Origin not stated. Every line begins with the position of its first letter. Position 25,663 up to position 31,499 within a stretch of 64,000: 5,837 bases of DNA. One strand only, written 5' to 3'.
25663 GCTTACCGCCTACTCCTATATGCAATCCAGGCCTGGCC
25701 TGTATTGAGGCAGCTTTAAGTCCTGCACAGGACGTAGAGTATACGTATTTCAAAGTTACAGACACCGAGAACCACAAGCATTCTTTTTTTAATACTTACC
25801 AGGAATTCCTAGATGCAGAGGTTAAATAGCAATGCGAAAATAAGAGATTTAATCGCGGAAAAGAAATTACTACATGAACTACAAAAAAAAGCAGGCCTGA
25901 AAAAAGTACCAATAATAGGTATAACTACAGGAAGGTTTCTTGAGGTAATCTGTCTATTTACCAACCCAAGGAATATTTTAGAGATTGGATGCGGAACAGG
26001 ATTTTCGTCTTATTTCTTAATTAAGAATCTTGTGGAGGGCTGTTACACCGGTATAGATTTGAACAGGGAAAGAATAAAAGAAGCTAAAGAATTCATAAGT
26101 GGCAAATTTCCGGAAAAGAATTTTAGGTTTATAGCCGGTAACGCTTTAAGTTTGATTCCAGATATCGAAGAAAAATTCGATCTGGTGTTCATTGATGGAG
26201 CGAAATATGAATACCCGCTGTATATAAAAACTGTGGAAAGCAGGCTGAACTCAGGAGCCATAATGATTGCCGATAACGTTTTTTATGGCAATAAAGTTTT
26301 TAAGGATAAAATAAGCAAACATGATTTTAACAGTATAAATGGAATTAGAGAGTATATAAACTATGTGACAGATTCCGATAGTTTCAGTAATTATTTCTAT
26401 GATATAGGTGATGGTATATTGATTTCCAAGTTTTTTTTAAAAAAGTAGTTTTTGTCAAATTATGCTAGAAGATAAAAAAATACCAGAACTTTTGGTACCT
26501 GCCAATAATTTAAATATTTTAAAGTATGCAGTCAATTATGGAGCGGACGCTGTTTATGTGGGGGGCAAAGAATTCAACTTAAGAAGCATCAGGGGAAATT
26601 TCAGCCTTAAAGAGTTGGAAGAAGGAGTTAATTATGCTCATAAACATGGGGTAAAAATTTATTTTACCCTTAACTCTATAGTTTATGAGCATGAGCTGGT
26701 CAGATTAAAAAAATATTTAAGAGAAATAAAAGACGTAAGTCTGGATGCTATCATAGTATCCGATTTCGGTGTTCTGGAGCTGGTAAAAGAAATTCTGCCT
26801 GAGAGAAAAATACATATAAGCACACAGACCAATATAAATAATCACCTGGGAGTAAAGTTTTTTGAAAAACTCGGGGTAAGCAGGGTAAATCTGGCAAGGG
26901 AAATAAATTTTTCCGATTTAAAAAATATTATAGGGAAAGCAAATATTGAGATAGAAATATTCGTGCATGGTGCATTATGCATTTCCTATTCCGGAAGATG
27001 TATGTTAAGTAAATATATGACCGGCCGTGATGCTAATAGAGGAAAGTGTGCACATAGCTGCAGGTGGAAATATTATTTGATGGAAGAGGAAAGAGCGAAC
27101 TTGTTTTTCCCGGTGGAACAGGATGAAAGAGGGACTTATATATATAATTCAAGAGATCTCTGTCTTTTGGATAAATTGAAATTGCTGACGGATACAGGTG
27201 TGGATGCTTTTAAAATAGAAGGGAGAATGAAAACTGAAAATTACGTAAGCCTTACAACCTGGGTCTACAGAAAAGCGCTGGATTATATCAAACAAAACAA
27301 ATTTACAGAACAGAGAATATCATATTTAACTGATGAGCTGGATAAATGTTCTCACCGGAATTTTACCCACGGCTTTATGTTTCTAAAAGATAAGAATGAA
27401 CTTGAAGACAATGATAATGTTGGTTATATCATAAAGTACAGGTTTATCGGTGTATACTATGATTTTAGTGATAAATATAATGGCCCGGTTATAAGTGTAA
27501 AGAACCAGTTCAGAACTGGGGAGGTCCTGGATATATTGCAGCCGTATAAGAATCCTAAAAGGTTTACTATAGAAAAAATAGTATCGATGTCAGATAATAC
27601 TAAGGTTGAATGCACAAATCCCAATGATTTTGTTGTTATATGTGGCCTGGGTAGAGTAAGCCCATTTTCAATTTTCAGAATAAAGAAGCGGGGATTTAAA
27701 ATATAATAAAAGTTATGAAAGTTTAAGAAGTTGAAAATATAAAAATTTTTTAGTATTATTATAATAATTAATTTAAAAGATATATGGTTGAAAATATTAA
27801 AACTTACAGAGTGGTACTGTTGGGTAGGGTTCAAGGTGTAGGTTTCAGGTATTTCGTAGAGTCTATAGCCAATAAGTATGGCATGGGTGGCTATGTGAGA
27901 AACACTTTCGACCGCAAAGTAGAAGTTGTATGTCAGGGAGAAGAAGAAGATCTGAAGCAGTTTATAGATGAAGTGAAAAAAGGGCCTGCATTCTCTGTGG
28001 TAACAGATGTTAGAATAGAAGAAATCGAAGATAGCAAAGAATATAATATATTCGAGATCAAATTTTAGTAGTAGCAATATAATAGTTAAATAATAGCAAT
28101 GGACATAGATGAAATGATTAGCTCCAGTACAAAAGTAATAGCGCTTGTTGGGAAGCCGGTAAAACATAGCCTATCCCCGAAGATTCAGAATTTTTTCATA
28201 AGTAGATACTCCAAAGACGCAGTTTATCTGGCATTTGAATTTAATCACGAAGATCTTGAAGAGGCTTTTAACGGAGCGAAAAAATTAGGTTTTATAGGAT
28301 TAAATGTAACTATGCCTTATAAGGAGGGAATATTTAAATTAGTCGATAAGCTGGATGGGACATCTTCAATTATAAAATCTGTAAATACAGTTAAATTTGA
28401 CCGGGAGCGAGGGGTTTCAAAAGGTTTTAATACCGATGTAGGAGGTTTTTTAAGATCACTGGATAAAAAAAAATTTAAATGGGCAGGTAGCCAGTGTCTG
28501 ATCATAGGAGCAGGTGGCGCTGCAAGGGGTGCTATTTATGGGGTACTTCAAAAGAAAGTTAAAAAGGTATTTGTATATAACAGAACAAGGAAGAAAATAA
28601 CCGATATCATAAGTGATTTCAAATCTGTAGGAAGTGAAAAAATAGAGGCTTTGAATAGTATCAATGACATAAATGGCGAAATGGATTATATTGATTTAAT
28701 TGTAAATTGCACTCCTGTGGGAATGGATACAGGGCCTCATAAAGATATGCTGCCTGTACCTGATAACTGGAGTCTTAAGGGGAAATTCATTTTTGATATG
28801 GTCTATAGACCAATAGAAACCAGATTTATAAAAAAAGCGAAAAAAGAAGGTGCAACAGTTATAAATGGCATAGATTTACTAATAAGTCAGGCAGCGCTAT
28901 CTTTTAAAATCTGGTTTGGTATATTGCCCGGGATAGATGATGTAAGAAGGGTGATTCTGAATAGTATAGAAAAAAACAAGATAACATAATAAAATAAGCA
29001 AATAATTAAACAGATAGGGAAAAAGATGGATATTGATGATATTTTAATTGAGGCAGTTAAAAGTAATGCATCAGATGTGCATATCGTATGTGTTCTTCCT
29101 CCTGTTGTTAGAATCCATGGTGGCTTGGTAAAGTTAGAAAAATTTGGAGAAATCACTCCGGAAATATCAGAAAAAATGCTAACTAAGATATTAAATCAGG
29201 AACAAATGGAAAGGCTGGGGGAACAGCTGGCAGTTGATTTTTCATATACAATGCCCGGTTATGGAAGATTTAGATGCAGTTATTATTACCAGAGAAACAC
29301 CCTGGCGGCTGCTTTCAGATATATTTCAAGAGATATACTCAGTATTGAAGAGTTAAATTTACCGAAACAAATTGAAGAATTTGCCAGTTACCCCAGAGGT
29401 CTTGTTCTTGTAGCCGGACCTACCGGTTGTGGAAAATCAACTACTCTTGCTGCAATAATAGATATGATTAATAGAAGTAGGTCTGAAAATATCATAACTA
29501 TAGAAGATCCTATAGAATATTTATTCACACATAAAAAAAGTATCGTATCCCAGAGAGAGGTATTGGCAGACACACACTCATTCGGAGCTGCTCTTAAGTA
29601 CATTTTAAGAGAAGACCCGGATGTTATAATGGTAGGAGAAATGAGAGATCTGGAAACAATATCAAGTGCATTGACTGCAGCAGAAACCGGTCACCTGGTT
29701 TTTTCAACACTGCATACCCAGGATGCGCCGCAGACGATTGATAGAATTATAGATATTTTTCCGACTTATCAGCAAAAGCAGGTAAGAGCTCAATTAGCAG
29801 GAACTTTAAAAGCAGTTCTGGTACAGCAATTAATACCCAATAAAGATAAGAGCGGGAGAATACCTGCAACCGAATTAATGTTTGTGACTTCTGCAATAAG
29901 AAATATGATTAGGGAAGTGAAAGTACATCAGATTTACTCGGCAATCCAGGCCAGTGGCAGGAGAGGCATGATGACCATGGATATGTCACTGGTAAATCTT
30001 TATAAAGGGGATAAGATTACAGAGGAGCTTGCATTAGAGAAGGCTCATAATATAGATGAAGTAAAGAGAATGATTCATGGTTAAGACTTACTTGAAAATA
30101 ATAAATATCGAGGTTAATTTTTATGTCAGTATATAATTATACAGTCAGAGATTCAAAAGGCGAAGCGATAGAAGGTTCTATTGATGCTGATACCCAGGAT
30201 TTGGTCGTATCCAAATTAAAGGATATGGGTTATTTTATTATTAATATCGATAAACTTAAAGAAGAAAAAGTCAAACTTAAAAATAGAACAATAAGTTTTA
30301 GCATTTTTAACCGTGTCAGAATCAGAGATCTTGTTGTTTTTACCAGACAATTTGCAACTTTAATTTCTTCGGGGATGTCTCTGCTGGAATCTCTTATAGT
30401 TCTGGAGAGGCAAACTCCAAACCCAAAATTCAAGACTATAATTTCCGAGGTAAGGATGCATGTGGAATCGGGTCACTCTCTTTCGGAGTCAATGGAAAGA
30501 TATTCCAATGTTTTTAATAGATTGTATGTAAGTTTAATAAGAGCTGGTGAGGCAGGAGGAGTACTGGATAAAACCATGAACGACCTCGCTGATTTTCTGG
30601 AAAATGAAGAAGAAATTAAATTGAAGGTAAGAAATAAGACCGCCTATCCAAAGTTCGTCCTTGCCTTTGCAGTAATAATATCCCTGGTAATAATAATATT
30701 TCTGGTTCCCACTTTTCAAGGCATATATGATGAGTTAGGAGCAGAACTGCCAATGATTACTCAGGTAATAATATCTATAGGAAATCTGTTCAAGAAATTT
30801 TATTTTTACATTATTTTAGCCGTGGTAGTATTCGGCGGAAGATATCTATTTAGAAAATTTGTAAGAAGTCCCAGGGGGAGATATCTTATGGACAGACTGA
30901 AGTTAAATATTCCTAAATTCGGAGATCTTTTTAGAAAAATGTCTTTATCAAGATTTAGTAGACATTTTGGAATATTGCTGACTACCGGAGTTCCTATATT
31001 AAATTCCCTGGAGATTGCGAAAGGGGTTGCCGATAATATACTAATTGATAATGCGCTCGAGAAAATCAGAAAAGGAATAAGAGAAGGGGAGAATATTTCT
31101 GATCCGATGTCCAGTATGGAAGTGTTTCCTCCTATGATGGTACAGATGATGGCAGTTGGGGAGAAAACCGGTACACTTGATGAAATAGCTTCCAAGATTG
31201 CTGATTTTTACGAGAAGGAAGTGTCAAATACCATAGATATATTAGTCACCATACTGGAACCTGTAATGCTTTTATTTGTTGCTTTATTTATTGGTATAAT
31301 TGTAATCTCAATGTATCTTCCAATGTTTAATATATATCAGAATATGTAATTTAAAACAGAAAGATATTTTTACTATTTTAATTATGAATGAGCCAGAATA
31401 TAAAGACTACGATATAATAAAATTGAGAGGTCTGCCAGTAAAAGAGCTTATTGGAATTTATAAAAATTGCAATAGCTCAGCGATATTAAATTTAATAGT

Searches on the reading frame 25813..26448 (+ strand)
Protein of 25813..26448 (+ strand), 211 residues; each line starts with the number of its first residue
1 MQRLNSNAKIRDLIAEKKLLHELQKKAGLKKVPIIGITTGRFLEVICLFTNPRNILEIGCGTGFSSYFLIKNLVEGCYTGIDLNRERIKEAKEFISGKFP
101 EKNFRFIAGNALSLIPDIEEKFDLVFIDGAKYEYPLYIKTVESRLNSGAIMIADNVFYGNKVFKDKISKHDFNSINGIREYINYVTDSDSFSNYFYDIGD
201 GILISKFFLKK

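Call 52: search_protein_families(library=pfam, proteins=[window:25813-26448:+], max_evalue=0.001)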
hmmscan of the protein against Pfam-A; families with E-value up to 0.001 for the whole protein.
window:25813-26448:+ (211 aa): 7 families
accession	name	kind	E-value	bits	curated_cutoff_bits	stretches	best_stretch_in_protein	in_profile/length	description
PF01596.23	Methyltransf_3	-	2e-19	70.1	22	1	16-204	7-200/204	O-methyltransferase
PF13847.12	Methyltransf_31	-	6.8e-14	52.2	27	1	54-156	6-112/145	Methyltransferase domain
PF13578.12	Methyltransf_24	-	6.2e-11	43.5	26.3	1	56-156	1-105/105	Methyltransferase domain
PF13649.12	Methyltransf_25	-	9.3e-11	42.7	27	1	55-130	1-73/97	Methyltransferase domain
PF08242.18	Methyltransf_12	-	6.8e-07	30.4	30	1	56-127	1-71/98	Methyltransferase domain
PF08241.18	Methyltransf_11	-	8.8e-07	29.9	21.2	1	56-127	1-66/95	Methyltransferase domain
PF01728.25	FtsJ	-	3.5e-05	24.3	24.1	1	48-169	18-141/181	FtsJ-like methyltransferase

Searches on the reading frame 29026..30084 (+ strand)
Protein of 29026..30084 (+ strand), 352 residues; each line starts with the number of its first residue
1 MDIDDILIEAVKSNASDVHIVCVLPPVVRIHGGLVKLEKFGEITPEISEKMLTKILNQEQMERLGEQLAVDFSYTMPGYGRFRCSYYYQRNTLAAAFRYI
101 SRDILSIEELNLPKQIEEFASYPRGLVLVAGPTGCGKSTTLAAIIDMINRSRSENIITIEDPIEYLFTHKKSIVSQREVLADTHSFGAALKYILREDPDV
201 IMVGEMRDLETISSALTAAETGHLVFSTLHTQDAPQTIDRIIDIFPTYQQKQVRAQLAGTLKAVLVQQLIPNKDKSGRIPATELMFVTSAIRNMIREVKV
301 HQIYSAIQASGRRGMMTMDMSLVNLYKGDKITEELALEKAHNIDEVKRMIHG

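Call 3: search_protein_families(library=pfam, proteins=[window:29026-30084:+], max_evalue=0.01)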
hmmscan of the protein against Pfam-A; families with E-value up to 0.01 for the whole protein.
window:29026-30084:+ (352 aa): 14 families
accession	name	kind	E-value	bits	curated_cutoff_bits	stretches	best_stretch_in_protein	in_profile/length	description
PF00437.27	T2SSE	-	2.6e-48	165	24.9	1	114-316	132-317/370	Type II/IV secretion system protein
PF00158.32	Sigma54_activat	-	0.00016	21.8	20.2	0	30-70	92-131/168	Sigma-54 interaction domain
PF00005.33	ABC_tran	-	0.0013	19.8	25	1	125-185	12-75/137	ABC transporter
PF13604.12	AAA_30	-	0.0013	18.9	27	0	116-151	10-45/191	AAA domain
PF13476.12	AAA_23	-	0.0016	19.6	27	1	118-144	16-39/201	AAA domain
PF03215.21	Rad17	-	0.0017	18.8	23.8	1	121-155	42-76/186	Rad17 P-loop domain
PF13401.12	AAA_22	-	0.0019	18.9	27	1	124-159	5-39/130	AAA domain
PF13191.12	AAA_16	-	0.002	19.1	32.6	1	123-166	24-63/167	AAA ATPase domain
PF04851.21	ResIII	-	0.0058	17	22.5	1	122-176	21-68/164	Type III restriction enzyme, res subunit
PF13555.12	AAA_29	-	0.0061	16.7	27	0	122-146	20-44/61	P-loop containing region of AAA domain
PF06414.18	Zeta_toxin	-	0.0072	16.2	22.3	0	126-172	18-63/199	Zeta toxin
PF24883.2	NPHP3_N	-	0.0089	16.7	24.8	0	125-170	23-60/164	Nephrocystin 3, N-terminal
PF25199.1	nSTAND_NTPase5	-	0.0099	16.1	34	0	123-169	40-86/145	Novel STAND NTPase 5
PF13245.12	AAA_19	-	0.01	16.5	25.1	0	123-156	10-43/134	AAA domain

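Call 4: search_protein_families(library=ncbifam, proteins=[window:29026-30084:+], max_evalue=0.01)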
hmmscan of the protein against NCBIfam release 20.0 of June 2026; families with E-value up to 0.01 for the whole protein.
window:29026-30084:+ (352 aa): 22 families
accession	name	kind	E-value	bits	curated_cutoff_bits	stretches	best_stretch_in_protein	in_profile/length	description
TIGR01420.1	pilT_fam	subfamily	1.2e-135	452.1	319.1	1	3-344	2-342/343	PilT/PilU family type 4a pilus ATPase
TIGR02533.1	type_II_gspE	equivalog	5.4e-43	147.4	630.25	1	114-269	233-382/486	type II secretion system ATPase GspE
TIGR02525.1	plasmid_TraJ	equivalog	2.5e-41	141.9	368.3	1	81-335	101-362/372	plasmid transfer ATPase TraJ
TIGR02538.1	type_IV_pilB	equivalog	4.7e-41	141.1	675.65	1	117-244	309-432/564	type IV-A pilus assembly ATPase PilB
NF041000.1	ATPase_ComGA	equivalog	1.1e-39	136.1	300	1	5-271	2-266/267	competence type IV pilus ATPase ComGA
TIGR02524.1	dot_icm_DotB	equivalog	1.2e-38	133.2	463.3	1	3-333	6-347/358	Dot/Icm type IV secretion system ATPase DotB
NF053534.1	T4PilAsmATPsTfpB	equivalog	1.8e-36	125.7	850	1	114-289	326-495/584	type IV pilus assembly ATPase TfpB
NF007755.0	PRK10436.1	equivalog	3.9e-36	124.7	617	1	81-270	170-355/465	type II secretion system protein GspE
NF058587.1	archaellum_moto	equivalog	1.6e-15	56.9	550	1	127-241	278-393/527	archaellum flagellar ATPase motor FlaI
TIGR02782.1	TrbB_P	equivalog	4.7e-15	55.6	304.55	1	124-266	136-277/303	P-type conjugative transfer ATPase TrbB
TIGR02788.1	VirB11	equivalog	2.9e-13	49.5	249.95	1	122-247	142-268/308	P-type DNA transfer ATPase VirB11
NF010469.0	PRK13894.1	subfamily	1e-12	48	508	1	126-245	151-268/320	conjugal transfer ATPase TrbB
TIGR03819.1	heli_sec_ATPase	hypoth_equivalog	2e-11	43.7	373.15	1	125-266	179-324/340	TadA family conjugal transfer-associated ATPase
NF010407.0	PRK13833.1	subfamily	9.3e-10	38.4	499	1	124-255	144-273/323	conjugal transfer protein TrbB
NF010425.0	PRK13851.1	equivalog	2.9e-09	36.3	461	1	124-245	162-284/344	type IV secretion system protein VirB11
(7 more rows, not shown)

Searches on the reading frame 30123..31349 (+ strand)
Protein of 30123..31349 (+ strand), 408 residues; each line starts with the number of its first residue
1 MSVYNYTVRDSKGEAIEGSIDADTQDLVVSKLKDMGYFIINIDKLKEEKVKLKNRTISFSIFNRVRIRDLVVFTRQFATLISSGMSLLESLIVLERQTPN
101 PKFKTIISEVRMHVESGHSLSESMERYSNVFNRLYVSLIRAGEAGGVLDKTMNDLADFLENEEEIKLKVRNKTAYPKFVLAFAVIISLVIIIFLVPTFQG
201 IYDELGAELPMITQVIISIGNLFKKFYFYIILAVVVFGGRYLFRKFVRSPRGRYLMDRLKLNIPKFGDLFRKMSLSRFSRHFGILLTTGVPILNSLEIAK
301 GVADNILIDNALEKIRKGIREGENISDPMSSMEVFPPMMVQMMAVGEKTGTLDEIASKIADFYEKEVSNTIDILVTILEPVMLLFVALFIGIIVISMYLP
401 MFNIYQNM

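Call 3: search_protein_families(library=pfam, proteins=[window:30123-31349:+], max_evalue=0.01)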
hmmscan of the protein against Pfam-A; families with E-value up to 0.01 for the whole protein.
window:30123-31349:+ (408 aa): 2 families
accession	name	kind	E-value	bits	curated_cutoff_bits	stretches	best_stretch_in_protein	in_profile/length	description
PF00482.28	T2SSF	-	8.4e-66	220.1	25.2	2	73-196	1-125/125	Type II secretion system (T2SS), protein F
PF20990.2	DUF2207_C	-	0.0068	16.6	33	1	54-260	58-204/247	Predicted membrane protein (DUF2207) C-terminal domain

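Call 4: search_protein_families(library=ncbifam, proteins=[window:30123-31349:+], max_evalue=0.01)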
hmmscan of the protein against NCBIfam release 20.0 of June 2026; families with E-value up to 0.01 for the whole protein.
window:30123-31349:+ (408 aa): 6 families
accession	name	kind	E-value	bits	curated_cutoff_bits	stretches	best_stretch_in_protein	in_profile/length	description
NF052607.1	T4PiliAsmPilCThrm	equivalog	1.1e-117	393.6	700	1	1-406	1-402/406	type IV pilus assembly protein PilC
TIGR02120.1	GspF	equivalog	3.4e-105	352.6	424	1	4-407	1-400/401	type II secretion system inner membrane protein GspF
NF052606.1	T4PiliAsmPilCMyx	equivalog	1.8e-101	340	700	1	2-407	20-417/419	type IV pilus assembly protein PilC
NF047826.1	T3SSXpsF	equivalog_domain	2.8e-79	266.8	650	1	1-405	1-401/405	type II secretion system protein XpsF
NF007861.0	PRK10573.1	equivalog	7.8e-79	265.6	401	1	3-405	6-395/401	protein transport protein HofC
NF041012.2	T4P_ComGB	equivalog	2.3e-42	145.5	240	1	73-404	6-330/332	competence type IV pilus assembly protein ComGB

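Call 57: find_homologous_proteins(query=window:30123-31349:+, max_evalue=1e-40)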
Query window:30123-31349:+ (408 aa): 2828 proteins with E <= 1e-40 among 8000 candidates; the best 120 are listed.
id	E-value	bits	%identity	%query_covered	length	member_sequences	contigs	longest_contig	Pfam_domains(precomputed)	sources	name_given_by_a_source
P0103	3.6e-256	867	100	100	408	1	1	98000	PF00482.29,PF28597.1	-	-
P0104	1.1e-231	787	89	100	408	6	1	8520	PF00482.29,PF28597.1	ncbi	ncbi:MAG TPA: type II secretion system F family protein [Candidatus Hydromicrobium sp.]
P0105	3.0e-230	782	87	100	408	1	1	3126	PF00482.29,PF28597.1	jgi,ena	-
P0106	7.2e-230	781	87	100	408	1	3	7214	PF00482.29,PF28597.1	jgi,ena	-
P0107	7.0e-228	774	86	100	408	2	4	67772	PF00482.29,PF28597.1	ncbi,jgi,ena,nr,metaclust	ncbi:MAG TPA: type II secretion system F family protein [Candidatus Humimicrobiaceae bacterium]|nr:M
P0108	1.1e-227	774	86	100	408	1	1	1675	PF00482.29,PF28597.1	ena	-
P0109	1.2e-227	773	86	100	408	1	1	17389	PF00482.29,PF28597.1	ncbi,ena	-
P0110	5.4e-227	771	86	100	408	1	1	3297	PF00482.29,PF28597.1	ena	-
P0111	9.3e-226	767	86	100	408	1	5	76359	PF00482.29,PF28597.1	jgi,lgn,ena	-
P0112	1.2e-225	767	85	100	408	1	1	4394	PF00482.29,PF28597.1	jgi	-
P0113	3.3e-225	765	85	100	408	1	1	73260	PF00482.29,PF28597.1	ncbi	-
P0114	3.4e-225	765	86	100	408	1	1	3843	PF00482.29,PF28597.1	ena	-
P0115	4.3e-225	765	85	100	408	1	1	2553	PF00482.29,PF28597.1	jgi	-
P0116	1.9e-224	763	84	100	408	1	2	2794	PF00482.29,PF28597.1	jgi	-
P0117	3.3e-223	759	83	100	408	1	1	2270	PF00482.29,PF28597.1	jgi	jgi:type IV pilus assembly protein PilC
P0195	9.4e-155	534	58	100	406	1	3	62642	PF00482.29,PF28597.1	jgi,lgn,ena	-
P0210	3.7e-151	522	58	100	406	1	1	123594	PF00482.29,PF28597.1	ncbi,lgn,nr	ncbi:MAG: type II secretion system F family protein [Actinomycetia bacterium]|nr:type II secretion s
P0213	5.5e-150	518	57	100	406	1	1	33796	PF00482.29,PF28597.1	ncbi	ncbi:MAG: type II secretion system F family protein [Actinomycetota bacterium]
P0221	9.4e-147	507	56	100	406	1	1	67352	PF00482.29,PF28597.1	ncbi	-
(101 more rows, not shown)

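Call 58: find_encoding_contigs(protein=P0210, flank=6000, max_places=1)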
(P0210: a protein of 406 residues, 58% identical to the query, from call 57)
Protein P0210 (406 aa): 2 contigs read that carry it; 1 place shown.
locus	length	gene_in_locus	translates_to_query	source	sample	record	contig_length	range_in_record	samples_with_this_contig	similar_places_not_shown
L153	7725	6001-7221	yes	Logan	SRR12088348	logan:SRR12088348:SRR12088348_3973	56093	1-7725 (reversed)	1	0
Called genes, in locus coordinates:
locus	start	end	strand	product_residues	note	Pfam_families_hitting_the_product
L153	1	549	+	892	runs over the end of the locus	PF01411:tRNA-synt_2c, PF07973:tRNA_SAD, PF02272:DHHA1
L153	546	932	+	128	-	PF03652:RuvX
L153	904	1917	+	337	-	PF02618:YceG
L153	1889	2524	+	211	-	PF01596:Methyltransf_3, PF01728:FtsJ (weak), PF13847:Methyltransf_31, PF08241:Methyltransf_11 (weak), PF08242:Methyltransf_12, PF13578:Methyltransf_24, PF13649:Methyltransf_25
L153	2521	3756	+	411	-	PF01136:Peptidase_U32, PF16325:Peptidase_U32_C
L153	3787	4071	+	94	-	PF00708:Acylphosphatase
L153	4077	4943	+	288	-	PF08501:Shikimate_dh_N, PF01488:Shikimate_DH, PF18317:SDH_C (faint)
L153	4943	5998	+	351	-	PF00437:T2SSE, PF13604:AAA_30 (faint)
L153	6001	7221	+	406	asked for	PF28597:T2SSF_N, PF00482:T2SSF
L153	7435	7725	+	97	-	?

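Call 59: find_encoding_contigs(protein=P0221, flank=6000, max_places=1)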
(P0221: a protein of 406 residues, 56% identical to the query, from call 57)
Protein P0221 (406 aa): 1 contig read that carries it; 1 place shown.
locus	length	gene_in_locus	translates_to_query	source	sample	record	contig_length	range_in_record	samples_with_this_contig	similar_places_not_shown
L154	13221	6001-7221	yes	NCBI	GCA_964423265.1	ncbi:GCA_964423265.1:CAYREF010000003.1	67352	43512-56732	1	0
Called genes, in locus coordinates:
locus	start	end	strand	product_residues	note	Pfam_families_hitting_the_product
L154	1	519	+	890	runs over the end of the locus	PF01411:tRNA-synt_2c, PF07973:tRNA_SAD, PF02272:DHHA1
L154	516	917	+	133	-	PF03652:RuvX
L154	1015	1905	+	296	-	PF02618:YceG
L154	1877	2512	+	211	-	PF01596:Methyltransf_3, PF02390:Methyltransf_4 (faint), PF13847:Methyltransf_31, PF08241:Methyltransf_11 (weak), PF08242:Methyltransf_12, PF13578:Methyltransf_24, PF13649:Methyltransf_25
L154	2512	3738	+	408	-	PF01136:Peptidase_U32, PF16325:Peptidase_U32_C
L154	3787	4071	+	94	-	PF00708:Acylphosphatase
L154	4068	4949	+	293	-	PF08501:Shikimate_dh_N, PF01488:Shikimate_DH (weak), PF18317:SDH_C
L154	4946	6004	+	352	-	PF00437:T2SSE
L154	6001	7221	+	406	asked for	PF28597:T2SSF_N, PF00482:T2SSF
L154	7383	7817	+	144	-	PF07963:N_methyl, PF08334:T2SSG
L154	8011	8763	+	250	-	PF06750:A24_N_bact, PF01478:Peptidase_A24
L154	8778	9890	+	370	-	PF11104:PilM_2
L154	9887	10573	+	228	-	-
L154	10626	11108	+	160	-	PF04350:PilO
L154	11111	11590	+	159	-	-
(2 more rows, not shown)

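Call 60: find_encoding_contigs(protein=P0195, flank=6000, max_places=1)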
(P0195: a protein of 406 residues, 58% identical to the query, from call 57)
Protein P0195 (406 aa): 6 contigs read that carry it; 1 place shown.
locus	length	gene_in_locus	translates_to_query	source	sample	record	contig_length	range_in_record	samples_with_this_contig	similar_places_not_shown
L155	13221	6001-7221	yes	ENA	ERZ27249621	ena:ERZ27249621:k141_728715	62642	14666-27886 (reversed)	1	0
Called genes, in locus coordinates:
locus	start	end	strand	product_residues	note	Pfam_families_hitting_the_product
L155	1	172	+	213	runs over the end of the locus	PF01596:Methyltransf_3, PF13847:Methyltransf_31, PF08242:Methyltransf_12 (weak), PF13578:Methyltransf_24, PF13649:Methyltransf_25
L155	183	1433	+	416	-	PF01136:Peptidase_U32, PF16325:Peptidase_U32_C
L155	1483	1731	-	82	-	PF12441:CopG_antitoxin (weak)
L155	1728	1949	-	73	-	-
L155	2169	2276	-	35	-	-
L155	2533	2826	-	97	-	PF12441:CopG_antitoxin (weak)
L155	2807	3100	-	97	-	PF04365:BrnT_toxin (weak)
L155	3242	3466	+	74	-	PF04255:DUF433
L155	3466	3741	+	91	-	-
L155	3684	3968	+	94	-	PF00708:Acylphosphatase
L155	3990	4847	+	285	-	PF08501:Shikimate_dh_N, PF01488:Shikimate_DH (weak), PF18317:SDH_C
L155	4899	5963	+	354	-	PF00437:T2SSE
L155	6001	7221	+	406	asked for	PF28597:T2SSF_N, PF00482:T2SSF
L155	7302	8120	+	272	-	PF04542:Sigma70_r2, PF08281:Sigma70_r4_2 (weak), PF04545:Sigma70_r4 (weak)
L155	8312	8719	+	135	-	PF07963:N_methyl, PF08334:T2SSG (weak)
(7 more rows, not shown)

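Call 65: find_encoding_contigs(protein=P0213, flank=5000, max_places=1)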
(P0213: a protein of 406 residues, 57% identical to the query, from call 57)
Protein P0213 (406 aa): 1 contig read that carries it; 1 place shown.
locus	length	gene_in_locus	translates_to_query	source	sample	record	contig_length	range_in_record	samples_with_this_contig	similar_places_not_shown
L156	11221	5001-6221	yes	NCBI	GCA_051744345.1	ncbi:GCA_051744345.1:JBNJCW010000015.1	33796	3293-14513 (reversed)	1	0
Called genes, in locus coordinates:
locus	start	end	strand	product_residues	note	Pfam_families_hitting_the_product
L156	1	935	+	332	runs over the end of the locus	PF02618:YceG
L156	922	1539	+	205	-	PF01596:Methyltransf_3, PF01135:PCMT (weak), PF13649:Methyltransf_25, PF13847:Methyltransf_31, PF08241:Methyltransf_11 (weak), PF08242:Methyltransf_12 (weak), PF13578:Methyltransf_24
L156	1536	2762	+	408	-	PF01136:Peptidase_U32, PF16325:Peptidase_U32_C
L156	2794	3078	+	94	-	PF00708:Acylphosphatase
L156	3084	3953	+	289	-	PF08501:Shikimate_dh_N, PF01488:Shikimate_DH (weak), PF18317:SDH_C (weak)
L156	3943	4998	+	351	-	PF00437:T2SSE, PF13604:AAA_30 (faint), PF13555:AAA_29 (faint)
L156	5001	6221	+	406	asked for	PF28597:T2SSF_N (weak), PF00482:T2SSF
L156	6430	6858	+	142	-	PF07963:N_methyl, PF08334:T2SSG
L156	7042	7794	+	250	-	PF06750:A24_N_bact, PF01478:Peptidase_A24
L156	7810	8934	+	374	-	PF11104:PilM_2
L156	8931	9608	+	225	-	-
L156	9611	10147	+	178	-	PF04350:PilO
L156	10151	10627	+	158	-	-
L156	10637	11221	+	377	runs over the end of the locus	PF01264:Chorismate_synt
